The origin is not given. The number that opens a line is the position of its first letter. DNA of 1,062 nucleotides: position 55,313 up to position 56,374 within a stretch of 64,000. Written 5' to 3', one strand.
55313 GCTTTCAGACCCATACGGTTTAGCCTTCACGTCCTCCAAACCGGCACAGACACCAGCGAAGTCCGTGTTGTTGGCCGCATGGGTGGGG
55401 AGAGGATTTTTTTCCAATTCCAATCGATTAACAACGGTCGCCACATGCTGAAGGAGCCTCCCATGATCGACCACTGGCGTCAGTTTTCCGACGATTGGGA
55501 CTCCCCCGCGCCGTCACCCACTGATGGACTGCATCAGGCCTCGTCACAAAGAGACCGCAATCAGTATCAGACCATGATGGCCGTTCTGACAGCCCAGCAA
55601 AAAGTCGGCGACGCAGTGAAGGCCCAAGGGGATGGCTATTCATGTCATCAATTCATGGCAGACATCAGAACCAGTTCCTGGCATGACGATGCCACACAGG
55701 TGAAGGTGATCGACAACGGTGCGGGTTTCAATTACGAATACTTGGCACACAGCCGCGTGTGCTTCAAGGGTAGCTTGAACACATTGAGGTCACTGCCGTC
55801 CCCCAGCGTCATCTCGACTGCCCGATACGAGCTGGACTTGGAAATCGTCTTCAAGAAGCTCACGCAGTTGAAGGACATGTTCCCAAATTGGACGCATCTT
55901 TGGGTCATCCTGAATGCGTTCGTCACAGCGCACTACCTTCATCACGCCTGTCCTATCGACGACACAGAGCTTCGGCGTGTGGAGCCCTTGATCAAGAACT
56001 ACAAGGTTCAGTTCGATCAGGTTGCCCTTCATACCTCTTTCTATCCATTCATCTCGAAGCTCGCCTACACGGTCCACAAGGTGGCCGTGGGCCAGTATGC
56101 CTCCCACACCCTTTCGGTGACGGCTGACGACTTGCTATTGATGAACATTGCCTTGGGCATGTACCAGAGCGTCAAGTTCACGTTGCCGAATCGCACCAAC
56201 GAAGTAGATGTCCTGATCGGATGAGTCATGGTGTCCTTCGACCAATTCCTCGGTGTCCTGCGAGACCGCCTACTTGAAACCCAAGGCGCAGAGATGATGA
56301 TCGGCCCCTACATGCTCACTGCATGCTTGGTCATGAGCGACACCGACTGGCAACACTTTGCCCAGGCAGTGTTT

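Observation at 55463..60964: Tightly packed eight-gene island operon mixing three unknown proteins with an exported Fe-SOD, a receiver-like protein, a c-haem DUF3365 sensor domain, a di-iron protein and a Cro-like regulator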

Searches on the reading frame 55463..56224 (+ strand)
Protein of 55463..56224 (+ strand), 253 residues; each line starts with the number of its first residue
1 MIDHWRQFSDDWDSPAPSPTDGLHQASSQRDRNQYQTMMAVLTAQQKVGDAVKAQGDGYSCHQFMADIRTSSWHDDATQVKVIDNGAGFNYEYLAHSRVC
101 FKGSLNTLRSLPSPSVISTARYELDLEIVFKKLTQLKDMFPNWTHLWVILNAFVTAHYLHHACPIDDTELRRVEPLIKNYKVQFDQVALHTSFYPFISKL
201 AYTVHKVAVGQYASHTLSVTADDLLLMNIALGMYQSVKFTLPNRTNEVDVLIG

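Call 3: search_protein_families(library=pfam, proteins=[window:55463-56224:+], max_evalue=0.1)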
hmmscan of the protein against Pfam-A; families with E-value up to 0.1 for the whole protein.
window:55463-56224:+ (253 aa): 1 family
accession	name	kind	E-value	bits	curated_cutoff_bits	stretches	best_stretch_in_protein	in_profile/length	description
PF02845.22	CUE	-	0.018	15.1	21.1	1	132-144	4-16/42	CUE domain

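Call 15: search_protein_families(library=ncbifam, proteins=[window:55463-56224:+], max_evalue=0.01)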
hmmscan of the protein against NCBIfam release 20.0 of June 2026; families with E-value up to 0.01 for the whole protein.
window:55463-56224:+ (253 aa): 0 families

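Call 26: find_homologous_proteins(query=window:55463-56224:+)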
Query window:55463-56224:+ (253 aa): 8 proteins with E <= 0.001 among 644 candidates.
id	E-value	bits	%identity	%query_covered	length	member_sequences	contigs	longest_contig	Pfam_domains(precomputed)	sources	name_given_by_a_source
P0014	1.8e-170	583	100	100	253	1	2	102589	-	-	-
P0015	1.8e-114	399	70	100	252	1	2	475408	-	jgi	jgi:hypothetical protein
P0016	2.8e-110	386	68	100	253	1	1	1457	-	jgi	jgi:hypothetical protein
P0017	6.1e-97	342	71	85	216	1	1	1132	-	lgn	-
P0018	7.9e-93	328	67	85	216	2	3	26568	-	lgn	-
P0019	4.3e-92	326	69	85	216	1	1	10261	-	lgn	-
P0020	1.1e-81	292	53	100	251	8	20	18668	-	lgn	-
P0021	3.3e-68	248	48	100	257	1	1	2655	-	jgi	jgi:hypothetical protein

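Call 36: predict_structure(alignment_id=A2)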
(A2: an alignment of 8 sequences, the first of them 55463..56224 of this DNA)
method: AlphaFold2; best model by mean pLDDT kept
length: 253 residues; sequences in the alignment: 8
mean_pLDDT: 44.6   pTM: 0.42
mean pLDDT of the five models: 44.6, 36.6, 34.5, 33.5, 30.8
residues with pLDDT >= 90: 0; 70-90: 0; 50-70: 87; < 50: 166
segments of 3 or more residues with pLDDT < 50: 1-42, 65-76, 102-129, 160-198, 203-216, 231-253
pLDDT, mean of each block of 10 residues (from residue 1): 30 34 37 45 52 52 49 46 53 55 44 33 44 54 56 54 36 39 41 45 45 47 52 39 37 31
secondary structure, 60 per line:
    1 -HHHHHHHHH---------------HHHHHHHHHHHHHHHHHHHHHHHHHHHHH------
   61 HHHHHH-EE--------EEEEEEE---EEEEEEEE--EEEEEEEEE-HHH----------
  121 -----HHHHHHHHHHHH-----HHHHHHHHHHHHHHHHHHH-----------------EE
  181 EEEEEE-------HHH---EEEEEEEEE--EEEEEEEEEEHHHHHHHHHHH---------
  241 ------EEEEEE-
elements in order: H2-10 H26-54 H61-66 E78-84 E88-95 E98-106 H126-137 H143-161 E179-186 E200-208 E211-220 H221-231 E247-252

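Call 48: search_protein_representatives(alignment_id=A2)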
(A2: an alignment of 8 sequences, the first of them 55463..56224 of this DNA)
Query: 8 sequences, 251 profile positions. Proteins with E-value up to 0.001 (for the whole library): 16; up to 1e-10: 15; up to 1e-30: 8. The best 16 are listed.
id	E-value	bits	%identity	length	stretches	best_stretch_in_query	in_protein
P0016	1.5e-144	496.4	-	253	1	1-251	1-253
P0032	5.4e-77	275.1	-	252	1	1-251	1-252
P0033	1.5e-69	250.8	-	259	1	3-244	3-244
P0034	1.9e-56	207.8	-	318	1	3-251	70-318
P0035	9.9e-56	205.4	-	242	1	1-249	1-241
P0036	1.1e-50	188.9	-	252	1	1-251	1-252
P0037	6.7e-43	163.4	-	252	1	4-250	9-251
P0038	9.7e-33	130.1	-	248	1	4-236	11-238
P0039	7.5e-30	120.7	-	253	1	4-232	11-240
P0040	5.1e-20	88.5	-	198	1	118-240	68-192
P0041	3.9e-16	75.7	-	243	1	5-234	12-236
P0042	1.3e-13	67.5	-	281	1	1-233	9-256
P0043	7.3e-12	61.7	-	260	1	1-231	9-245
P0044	9.0e-12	61.4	-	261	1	3-234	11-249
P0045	1.4e-11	60.8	-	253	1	4-232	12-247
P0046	2.8e-04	36.9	-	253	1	4-206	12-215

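Call 49: find_encoding_contigs(protein=P0044, flank=8000, max_places=2)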
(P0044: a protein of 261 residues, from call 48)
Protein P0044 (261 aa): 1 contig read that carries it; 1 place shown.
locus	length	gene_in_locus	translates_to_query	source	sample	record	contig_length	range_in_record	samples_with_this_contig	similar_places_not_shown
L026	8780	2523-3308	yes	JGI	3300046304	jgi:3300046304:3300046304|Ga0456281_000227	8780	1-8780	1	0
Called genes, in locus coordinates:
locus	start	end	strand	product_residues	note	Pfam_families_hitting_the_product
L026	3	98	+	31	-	?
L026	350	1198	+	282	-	PF00106:adh_short, PF13561:adh_short_C2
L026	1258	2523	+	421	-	PF00109:ketoacyl-synt, PF02801:Ketoacyl-synt_C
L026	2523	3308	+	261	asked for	PF01575:MaoC_dehydratas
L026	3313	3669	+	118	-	PF00550:PP-binding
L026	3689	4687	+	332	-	PF11583:AurF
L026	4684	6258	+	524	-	PF01266:DAO (faint), PF01946:Thi4 (faint), PF13450:NAD_binding_8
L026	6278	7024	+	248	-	PF00106:adh_short, PF08659:KR, PF23441:SDR, PF13561:adh_short_C2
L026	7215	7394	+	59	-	PF11953:DUF3470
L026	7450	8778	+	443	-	?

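Call 53: find_encoding_contigs(protein=P0041, flank=10000, max_places=2)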
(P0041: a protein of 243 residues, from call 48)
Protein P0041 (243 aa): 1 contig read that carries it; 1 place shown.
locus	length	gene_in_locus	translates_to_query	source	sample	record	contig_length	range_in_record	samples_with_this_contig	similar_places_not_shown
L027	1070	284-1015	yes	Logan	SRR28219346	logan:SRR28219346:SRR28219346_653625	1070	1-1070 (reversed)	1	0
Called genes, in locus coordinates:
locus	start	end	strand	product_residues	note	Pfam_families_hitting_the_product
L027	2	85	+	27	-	?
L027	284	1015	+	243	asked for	-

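Call 54: find_encoding_contigs(protein=P0046, flank=10000, max_places=2)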
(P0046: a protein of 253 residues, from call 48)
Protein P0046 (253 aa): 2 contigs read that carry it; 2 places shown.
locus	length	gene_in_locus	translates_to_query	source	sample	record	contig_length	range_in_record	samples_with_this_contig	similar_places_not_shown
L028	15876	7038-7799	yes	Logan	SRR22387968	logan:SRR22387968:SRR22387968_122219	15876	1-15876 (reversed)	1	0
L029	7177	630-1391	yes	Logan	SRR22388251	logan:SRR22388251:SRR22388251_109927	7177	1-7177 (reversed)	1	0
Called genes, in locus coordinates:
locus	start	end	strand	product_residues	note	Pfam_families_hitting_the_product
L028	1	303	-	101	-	?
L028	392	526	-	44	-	-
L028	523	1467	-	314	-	PF12146:Hydrolase_4 (faint), PF00561:Abhydrolase_1 (faint), PF00326:Peptidase_S9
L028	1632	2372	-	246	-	PF01343:Peptidase_S49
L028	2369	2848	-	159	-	-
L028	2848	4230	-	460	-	PF04055:Radical_SAM, PF13186:SPASM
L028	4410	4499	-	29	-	-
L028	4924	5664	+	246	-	PF00106:adh_short, PF13561:adh_short_C2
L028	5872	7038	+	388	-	PF00109:ketoacyl-synt, PF02801:Ketoacyl-synt_C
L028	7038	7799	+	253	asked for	PF01575:MaoC_dehydratas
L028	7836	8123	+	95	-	PF00550:PP-binding (weak)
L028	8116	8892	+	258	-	PF00106:adh_short, PF08659:KR, PF23441:SDR (weak), PF13561:adh_short_C2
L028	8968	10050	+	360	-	PF25919:BSH_CusB (faint), PF00364:Biotin_lipoyl (faint), PF25917:BSH_RND (weak), PF25973:BSH_CzcB, PF25989:YknX_C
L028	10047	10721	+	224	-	PF00005:ABC_tran, PF02463:SMC_N (faint), PF13304:AAA_21 (faint)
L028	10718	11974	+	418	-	PF12704:MacB_PCD, PF02687:FtsX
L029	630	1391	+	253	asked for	PF01575:MaoC_dehydratas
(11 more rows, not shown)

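Call 55: find_encoding_contigs(protein=P0042, flank=10000, max_places=2)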
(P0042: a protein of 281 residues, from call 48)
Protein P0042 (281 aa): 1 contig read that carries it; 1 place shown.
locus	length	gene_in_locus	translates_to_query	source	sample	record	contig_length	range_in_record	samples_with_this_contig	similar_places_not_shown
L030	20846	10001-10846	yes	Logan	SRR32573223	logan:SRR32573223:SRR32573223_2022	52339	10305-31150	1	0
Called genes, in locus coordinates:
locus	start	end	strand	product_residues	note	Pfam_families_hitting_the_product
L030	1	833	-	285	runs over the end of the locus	PF13182:DUF4007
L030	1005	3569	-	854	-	-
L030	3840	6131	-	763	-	PF16203:ERCC3_RAD25_C (weak)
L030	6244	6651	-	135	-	PF11731:Cdd1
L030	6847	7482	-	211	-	PF00440:TetR_N, PF13305:TetR_C_33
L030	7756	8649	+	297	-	PF00106:adh_short, PF13561:adh_short_C2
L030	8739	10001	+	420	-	PF00109:ketoacyl-synt, PF02801:Ketoacyl-synt_C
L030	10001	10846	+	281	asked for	PF01575:MaoC_dehydratas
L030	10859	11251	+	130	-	PF00550:PP-binding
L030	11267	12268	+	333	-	PF11583:AurF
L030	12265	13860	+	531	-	PF01266:DAO (faint), PF13450:NAD_binding_8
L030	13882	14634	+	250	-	PF23441:SDR (faint), PF00106:adh_short, PF08659:KR, PF13561:adh_short_C2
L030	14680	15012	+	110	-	PF13237:Fer4_10, PF13247:Fer4_11 (weak), PF14697:Fer4_21 (weak), PF12838:Fer4_7, PF13187:Fer4_9 (weak), PF00037:Fer4, PF12837:Fer4_6, PF11953:DUF3470, +5 more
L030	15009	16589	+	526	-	PF00890:FAD_binding_2 (faint), PF01266:DAO (weak), PF01494:FAD_binding_3 (weak), PF01946:Thi4 (faint), PF12831:FAD_oxidored (faint), PF01593:Amino_oxidase, PF13450:NAD_binding_8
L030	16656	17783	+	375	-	PF00487:FA_desaturase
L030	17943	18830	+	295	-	PF07608:DUF1571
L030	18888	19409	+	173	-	PF11066:DUF2867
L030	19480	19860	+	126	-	-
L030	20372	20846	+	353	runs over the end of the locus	-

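Call 61: search_solved_structures(query=L030:11267-12268:+, max_evalue=10, show_alignments=3)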
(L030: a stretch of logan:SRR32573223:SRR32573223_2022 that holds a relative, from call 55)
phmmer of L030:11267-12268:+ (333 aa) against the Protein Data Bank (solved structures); distinct sequences matched with E-value up to 10: 2.
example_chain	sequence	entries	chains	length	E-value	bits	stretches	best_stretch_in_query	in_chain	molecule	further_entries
9u78_A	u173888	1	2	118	0.41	13.3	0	221-243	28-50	Single Chain Protein of De Novo Designed Helix Bundles-4EH2 with KDPV Loop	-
4lqx_A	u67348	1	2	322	0.85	12.3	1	187-264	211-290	TENA/THI-4 domain-containing protein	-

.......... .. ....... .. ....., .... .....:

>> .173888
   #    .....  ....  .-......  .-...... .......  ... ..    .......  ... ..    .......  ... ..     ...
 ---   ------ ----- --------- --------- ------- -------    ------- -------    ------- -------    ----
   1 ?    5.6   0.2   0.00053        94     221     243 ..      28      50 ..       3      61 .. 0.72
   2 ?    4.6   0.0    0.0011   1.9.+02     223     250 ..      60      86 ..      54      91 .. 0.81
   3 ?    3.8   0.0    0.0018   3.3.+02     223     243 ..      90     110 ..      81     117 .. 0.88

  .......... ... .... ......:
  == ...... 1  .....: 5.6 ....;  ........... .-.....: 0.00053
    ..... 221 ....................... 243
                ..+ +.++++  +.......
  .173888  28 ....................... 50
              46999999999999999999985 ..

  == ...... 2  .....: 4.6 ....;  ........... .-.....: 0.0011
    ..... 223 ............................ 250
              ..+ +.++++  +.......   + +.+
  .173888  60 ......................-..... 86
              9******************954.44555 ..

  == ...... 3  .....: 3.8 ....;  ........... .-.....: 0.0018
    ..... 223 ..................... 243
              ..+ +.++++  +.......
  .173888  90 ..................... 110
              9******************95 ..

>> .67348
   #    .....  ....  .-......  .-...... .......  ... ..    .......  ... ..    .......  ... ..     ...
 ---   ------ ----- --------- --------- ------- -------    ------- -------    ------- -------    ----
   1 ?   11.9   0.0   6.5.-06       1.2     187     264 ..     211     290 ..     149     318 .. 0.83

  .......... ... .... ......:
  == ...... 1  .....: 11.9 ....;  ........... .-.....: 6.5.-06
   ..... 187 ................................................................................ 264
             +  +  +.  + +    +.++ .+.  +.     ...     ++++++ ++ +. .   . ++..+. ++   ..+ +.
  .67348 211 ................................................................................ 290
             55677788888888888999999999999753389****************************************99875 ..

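Call 73: search_protein_families(library=padloc, proteins=[window:55463-56224:+], max_evalue=0.01)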
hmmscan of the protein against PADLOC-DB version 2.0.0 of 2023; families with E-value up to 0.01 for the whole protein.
window:55463-56224:+ (253 aa): 0 families

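Call 74: search_protein_families(library=phrogs, proteins=[window:55463-56224:+], max_evalue=0.01)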
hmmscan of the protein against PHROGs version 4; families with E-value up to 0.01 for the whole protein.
window:55463-56224:+ (253 aa): 0 families

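Call 75: search_protein_families(library=pfam, proteins=[P0042, P0044, P0046, P0038, P0041, L026:3313-3669:+, L030:12265-13860:+], max_evalue=1)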
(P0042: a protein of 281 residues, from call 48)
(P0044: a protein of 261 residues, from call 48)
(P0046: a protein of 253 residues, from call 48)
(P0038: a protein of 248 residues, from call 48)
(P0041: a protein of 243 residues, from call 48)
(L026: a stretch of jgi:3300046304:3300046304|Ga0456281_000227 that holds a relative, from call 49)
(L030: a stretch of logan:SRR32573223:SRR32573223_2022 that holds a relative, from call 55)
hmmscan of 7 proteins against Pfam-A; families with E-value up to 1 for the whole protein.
P0042 (281 aa): 1 family
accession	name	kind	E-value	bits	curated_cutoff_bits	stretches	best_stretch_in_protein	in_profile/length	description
PF01575.25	MaoC_dehydratas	-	1.4e-08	34.8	27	1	6-46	19-59/123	MaoC like domain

P0044 (261 aa): 1 family
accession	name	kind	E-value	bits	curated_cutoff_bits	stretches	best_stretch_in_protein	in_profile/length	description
PF01575.25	MaoC_dehydratas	-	1e-08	35.3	27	1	8-47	21-60/123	MaoC like domain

P0046 (253 aa): 1 family
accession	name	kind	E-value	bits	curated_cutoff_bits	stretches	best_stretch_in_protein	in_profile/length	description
PF01575.25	MaoC_dehydratas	-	8.8e-11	41.9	27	1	7-85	20-97/123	MaoC like domain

P0038 (248 aa): 1 family
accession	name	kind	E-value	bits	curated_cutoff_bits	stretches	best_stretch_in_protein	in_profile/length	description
PF14103.11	DUF4276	-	0.042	14.5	30.2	1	22-85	89-147/192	Domain of unknown function (DUF4276)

P0041 (243 aa): 0 families

L026:3313-3669:+ (118 aa): 1 family
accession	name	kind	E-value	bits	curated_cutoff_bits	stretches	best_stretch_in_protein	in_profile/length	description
PF00550.31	PP-binding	-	1.4e-07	32.1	20.8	1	14-79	3-67/67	Phosphopantetheine attachment site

L030:12265-13860:+ (531 aa): 5 families
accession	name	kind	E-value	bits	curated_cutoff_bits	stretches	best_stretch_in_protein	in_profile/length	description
PF13450.12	NAD_binding_8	-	7.4e-13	49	21.9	1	16-86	2-68/68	NAD(P)-binding Rossmann-like domain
PF01266.30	DAO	-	2.8e-09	37.4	27.9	2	12-49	1-37/353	FAD dependent oxidoreductase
PF01946.23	Thi4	-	0.0056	16.4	26.2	1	11-49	18-55/235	Thi4 family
PF05834.18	Lycopene_cycl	-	0.01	15.4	23.4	1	12-43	1-32/380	Lycopene cyclase protein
PF01494.25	FAD_binding_3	-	0.21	11.2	22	1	12-46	3-35/349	FAD binding domain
